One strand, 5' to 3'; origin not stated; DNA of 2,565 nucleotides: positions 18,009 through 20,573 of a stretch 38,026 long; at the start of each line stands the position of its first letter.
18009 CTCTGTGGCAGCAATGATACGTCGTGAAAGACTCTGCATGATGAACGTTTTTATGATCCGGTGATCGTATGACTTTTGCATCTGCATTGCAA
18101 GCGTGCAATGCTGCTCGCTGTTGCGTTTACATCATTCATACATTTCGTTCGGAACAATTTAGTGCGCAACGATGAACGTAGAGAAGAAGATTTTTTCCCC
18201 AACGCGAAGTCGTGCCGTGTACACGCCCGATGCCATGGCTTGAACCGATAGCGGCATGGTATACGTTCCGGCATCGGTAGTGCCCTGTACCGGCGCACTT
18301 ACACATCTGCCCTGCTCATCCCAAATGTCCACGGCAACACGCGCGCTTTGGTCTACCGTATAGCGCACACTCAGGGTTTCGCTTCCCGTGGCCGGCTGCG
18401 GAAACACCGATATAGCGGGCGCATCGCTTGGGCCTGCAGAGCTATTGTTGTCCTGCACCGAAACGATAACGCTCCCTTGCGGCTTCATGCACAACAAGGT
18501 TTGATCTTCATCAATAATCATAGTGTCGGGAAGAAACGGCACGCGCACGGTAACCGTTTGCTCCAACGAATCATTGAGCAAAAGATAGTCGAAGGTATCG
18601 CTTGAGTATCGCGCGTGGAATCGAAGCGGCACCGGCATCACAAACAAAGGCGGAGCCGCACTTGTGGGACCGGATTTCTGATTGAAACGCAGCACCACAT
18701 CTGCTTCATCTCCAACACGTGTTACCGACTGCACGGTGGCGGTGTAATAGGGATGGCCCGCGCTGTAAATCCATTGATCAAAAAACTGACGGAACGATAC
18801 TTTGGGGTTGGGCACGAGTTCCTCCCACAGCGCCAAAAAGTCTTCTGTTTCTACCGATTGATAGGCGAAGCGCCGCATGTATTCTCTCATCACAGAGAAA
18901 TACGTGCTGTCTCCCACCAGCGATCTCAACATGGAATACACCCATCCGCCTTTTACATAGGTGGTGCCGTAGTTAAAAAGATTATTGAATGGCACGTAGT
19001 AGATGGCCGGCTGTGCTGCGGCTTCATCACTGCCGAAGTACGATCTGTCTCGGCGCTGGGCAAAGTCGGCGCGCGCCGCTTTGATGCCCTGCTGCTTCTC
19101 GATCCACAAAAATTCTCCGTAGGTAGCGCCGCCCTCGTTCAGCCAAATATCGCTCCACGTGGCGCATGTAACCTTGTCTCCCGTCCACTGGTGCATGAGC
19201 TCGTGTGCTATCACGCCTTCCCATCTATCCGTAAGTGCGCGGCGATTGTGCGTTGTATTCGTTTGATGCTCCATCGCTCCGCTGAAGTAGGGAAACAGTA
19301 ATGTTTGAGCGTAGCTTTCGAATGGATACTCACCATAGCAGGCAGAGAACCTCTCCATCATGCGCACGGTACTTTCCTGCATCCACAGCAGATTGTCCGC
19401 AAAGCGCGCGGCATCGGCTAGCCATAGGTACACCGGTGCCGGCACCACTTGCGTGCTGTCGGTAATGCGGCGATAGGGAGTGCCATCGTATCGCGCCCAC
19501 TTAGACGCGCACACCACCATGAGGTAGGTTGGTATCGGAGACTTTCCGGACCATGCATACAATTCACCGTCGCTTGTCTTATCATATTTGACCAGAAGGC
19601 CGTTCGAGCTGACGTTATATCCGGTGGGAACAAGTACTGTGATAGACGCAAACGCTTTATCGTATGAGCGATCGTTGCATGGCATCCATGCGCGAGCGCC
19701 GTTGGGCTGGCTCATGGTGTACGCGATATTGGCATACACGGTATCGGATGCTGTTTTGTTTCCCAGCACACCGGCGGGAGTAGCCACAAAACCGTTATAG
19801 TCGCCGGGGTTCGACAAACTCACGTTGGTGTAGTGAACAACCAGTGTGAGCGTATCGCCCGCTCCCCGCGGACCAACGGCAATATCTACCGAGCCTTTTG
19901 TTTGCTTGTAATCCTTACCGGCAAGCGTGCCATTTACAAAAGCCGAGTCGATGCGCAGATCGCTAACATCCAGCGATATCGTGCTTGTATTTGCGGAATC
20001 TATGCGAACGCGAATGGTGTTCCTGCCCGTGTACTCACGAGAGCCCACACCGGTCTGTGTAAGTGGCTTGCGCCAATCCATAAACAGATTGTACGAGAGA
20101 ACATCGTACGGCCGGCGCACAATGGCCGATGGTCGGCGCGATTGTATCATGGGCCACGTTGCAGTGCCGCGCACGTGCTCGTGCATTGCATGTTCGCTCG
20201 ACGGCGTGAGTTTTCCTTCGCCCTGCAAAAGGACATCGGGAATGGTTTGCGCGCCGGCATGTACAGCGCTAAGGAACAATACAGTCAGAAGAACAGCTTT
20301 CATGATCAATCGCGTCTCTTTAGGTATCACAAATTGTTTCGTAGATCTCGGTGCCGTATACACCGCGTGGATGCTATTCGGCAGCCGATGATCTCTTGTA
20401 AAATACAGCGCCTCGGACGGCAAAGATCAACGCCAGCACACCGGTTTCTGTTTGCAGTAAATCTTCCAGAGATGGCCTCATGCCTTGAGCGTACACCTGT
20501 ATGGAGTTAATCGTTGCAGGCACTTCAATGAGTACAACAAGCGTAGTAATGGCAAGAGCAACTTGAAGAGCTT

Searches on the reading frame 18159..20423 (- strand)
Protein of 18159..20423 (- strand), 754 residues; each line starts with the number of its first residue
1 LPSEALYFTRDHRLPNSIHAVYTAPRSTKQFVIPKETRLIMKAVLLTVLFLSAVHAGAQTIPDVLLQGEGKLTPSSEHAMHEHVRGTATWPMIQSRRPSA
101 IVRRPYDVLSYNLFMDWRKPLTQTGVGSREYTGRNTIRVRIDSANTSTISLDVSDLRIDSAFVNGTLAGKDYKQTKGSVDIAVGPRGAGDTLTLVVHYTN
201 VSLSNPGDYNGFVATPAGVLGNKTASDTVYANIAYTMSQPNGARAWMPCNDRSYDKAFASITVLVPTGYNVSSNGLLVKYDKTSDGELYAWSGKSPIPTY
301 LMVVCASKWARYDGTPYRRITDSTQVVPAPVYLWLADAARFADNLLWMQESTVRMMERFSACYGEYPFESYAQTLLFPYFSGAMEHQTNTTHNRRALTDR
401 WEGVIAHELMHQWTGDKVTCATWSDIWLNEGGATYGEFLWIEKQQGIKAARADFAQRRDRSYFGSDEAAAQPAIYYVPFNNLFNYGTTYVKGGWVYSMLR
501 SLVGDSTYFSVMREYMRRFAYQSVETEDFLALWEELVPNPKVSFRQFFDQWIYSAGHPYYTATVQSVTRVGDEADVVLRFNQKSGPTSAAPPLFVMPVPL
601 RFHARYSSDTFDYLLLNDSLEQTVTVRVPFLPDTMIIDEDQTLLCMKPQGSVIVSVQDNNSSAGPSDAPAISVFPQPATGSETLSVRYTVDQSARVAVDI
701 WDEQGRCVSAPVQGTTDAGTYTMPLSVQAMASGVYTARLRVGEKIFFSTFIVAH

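Call 70: search_protein_families(library=pfam, proteins=[window:18159-20423:-], max_evalue=0.00001)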
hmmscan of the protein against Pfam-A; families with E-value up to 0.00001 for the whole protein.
window:18159-20423:- (754 aa): 2 families
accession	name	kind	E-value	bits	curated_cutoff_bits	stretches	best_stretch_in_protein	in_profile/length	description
PF01433.26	Peptidase_M1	-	4e-33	115.3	27.7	1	350-551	4-218/218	Peptidase family M1 domain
PF17900.6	Peptidase_M1_N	-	4.6e-10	40.3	25.8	1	128-301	15-186/186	Peptidase M1 N-terminal domain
